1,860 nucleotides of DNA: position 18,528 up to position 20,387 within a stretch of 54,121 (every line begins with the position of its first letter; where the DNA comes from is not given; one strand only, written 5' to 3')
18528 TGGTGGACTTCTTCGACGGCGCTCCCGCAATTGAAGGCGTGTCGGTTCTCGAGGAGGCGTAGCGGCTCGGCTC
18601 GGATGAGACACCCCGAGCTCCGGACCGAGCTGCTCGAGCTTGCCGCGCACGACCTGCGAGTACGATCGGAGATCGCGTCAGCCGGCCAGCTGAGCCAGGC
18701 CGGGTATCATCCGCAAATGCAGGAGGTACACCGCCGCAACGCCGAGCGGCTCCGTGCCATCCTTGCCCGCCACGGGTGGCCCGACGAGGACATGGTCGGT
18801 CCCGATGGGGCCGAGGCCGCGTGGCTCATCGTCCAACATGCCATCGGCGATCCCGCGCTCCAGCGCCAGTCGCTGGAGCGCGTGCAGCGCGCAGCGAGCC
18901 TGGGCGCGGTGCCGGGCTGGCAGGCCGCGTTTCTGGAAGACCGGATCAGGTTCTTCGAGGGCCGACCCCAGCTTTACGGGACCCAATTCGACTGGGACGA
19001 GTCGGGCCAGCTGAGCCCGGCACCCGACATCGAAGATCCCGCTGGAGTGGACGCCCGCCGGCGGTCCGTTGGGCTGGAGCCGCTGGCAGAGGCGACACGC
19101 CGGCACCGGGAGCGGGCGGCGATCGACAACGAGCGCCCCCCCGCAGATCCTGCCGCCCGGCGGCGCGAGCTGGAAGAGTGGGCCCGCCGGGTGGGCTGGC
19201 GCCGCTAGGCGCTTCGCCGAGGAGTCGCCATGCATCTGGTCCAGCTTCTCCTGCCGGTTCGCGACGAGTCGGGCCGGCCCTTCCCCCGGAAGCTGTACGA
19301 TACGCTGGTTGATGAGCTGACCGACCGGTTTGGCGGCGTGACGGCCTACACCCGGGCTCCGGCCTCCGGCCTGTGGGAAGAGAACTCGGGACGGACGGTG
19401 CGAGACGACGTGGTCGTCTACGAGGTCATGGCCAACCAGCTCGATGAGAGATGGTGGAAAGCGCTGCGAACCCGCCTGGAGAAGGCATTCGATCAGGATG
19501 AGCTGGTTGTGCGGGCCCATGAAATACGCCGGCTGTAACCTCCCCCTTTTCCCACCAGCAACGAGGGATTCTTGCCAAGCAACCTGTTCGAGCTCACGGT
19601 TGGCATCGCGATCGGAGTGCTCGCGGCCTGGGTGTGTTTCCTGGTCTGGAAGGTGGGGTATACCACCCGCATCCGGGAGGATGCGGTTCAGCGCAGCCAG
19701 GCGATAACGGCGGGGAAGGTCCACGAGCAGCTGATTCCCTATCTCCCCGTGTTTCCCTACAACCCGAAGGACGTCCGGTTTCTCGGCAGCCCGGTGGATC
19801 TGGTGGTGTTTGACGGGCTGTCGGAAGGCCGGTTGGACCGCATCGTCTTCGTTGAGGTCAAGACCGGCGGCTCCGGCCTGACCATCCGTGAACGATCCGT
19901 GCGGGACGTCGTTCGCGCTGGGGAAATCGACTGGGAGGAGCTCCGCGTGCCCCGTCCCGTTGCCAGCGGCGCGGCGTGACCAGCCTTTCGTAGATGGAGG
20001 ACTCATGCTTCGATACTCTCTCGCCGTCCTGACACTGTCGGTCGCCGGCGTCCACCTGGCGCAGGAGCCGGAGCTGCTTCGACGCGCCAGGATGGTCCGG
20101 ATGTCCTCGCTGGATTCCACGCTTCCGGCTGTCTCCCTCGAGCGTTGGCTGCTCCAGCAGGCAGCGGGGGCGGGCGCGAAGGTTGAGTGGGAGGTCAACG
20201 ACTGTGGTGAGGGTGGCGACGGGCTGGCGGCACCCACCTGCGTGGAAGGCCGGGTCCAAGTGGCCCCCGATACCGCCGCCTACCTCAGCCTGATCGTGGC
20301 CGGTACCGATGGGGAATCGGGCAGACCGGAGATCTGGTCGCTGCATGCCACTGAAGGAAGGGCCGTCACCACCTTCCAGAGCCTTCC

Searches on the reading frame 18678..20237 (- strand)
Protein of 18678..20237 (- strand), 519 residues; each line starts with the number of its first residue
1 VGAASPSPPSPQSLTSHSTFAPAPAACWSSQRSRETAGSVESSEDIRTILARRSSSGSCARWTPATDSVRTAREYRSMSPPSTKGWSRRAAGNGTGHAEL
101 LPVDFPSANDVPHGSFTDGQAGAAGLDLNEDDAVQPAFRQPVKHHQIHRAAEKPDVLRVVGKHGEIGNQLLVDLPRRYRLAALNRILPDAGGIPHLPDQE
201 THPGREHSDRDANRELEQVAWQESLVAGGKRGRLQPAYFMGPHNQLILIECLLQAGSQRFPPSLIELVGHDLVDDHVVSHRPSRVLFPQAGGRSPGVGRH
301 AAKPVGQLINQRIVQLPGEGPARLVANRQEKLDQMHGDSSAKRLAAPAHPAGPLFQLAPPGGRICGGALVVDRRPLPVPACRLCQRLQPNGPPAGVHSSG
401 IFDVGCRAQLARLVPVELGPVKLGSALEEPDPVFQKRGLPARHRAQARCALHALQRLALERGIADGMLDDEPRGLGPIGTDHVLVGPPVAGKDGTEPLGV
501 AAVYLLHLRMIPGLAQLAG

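Call 16: search_protein_families(library=pfam, proteins=[window:18678-20237:-], max_evalue=0.01)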
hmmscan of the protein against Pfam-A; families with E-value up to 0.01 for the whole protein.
window:18678-20237:- (519 aa): 0 families

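Call 23: find_homologous_proteins(query=window:18678-20237:-, max_evalue=1e-10)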
Query window:18678-20237:-: the 8000 candidates sharing most words with the query were scored; none scored E <= 1e-10.
